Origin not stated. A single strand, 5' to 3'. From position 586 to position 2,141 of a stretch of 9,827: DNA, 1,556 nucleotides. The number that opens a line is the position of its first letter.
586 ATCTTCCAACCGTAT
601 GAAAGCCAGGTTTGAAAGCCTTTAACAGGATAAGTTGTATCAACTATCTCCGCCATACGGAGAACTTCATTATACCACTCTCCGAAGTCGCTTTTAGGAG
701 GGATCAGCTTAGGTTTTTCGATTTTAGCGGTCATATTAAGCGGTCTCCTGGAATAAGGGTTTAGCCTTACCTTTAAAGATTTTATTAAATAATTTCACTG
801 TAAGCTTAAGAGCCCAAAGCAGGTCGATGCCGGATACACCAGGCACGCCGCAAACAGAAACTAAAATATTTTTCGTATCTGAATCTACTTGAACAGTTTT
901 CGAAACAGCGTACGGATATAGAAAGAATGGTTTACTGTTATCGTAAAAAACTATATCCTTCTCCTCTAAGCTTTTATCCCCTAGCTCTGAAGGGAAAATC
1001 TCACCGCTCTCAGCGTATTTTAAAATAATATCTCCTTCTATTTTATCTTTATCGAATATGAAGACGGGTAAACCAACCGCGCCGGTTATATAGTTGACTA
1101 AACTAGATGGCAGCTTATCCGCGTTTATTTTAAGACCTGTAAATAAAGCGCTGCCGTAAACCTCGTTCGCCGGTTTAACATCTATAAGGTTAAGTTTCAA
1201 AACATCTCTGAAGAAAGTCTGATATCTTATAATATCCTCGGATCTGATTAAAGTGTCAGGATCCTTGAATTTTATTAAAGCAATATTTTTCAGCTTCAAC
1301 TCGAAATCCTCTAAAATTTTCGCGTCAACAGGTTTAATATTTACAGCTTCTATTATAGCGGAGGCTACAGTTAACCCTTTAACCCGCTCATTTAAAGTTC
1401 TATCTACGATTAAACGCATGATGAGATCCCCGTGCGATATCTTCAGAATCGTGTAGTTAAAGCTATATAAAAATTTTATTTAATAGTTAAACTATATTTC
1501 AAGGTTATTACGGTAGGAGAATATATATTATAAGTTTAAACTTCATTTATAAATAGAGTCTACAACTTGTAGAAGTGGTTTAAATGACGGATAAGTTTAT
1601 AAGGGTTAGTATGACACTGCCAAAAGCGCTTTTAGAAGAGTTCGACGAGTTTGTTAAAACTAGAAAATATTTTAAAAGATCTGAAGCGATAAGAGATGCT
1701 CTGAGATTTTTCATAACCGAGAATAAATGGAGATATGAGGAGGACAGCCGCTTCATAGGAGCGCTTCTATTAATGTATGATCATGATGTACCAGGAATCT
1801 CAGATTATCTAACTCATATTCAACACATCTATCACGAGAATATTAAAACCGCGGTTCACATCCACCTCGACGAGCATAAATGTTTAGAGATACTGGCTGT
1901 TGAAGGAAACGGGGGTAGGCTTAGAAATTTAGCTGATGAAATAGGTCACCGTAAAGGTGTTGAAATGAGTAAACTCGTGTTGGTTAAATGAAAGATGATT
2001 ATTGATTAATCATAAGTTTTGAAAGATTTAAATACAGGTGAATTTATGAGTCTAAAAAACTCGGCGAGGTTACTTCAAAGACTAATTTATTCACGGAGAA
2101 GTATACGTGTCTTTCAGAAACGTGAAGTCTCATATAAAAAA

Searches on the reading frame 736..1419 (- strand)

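Call 3: search_protein_families(library=pfam, proteins=[window:736-1419:-], max_evalue=0.01)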
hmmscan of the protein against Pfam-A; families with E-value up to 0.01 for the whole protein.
window:736-1419:- (227 aa): 1 family
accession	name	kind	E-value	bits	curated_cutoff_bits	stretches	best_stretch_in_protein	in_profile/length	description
PF03483.22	B3_4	-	1.3e-13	51.4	29.3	1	107-194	41-129/174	B3/4 domain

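Call 4: search_protein_families(library=ncbifam, proteins=[window:736-1419:-], max_evalue=0.01)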
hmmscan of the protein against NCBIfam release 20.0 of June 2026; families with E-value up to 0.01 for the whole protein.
window:736-1419:- (227 aa): 2 families
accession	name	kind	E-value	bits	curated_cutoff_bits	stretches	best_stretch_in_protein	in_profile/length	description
TIGR00472.1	pheT_bact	equivalog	3.4e-08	32.2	402.65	1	108-189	256-338/798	phenylalanine--tRNA ligase subunit beta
NF000684.0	PRK00034.3-4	equivalog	0.0099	16.2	97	0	36-84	6-54/97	Asp-tRNA(Asn) amidotransferase subunit GatC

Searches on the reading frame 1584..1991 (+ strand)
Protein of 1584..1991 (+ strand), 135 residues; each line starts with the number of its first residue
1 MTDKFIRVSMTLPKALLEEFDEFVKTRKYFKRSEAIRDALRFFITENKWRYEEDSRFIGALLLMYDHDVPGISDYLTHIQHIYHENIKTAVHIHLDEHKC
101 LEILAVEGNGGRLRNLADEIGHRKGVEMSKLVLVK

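Call 3: search_protein_families(library=pfam, proteins=[window:1584-1991:+], max_evalue=0.01)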
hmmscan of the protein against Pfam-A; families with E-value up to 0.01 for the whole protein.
window:1584-1991:+ (135 aa): 3 families
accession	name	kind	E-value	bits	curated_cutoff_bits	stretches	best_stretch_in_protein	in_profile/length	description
PF08753.17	NikR_C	-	1.4e-24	86.5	22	1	58-133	1-76/77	NikR C terminal nickel binding domain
PF01402.27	RHH_1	-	2.5e-05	24.5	20.5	1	7-45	1-38/39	Ribbon-helix-helix protein, copG family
PF15919.11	HicB_lk_antitox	-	0.0056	17.3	27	0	2-36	86-119/123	HicB_like antitoxin of bacterial toxin-antitoxin system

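Call 4: search_protein_families(library=ncbifam, proteins=[window:1584-1991:+], max_evalue=0.01)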
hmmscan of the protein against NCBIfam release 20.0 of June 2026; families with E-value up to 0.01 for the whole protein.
window:1584-1991:+ (135 aa): 7 families
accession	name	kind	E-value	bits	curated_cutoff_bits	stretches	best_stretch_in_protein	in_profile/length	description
NF002169.0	PRK01002.1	subfamily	5.5e-41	139.8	111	1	5-133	4-132/141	nickel responsive regulator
NF003381.0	PRK04460.1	equivalog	1.9e-38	131.7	105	1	4-133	3-131/139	nickel-responsive transcriptional regulator NikR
NF001884.0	PRK00630.1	subfamily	9.8e-30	103.6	119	1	2-132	7-139/148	nickel responsive regulator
NF002815.0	PRK02967.1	equivalog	1.7e-28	99.4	83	1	7-134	3-130/139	nickel-responsive transcriptional regulator NikR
TIGR02793.1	nikR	equivalog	3.6e-26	91.9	175.45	1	7-133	2-127/129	nickel-responsive transcriptional regulator NikR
NF058555.1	TransRegCdrSHalo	equivalog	3.1e-08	33.5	100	1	7-52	3-48/61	transcriptional regulator CdrS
NF053762.1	aCcr1_fam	equivalog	0.00024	21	60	1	12-42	7-36/38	aCcr1 family cell cycle regulator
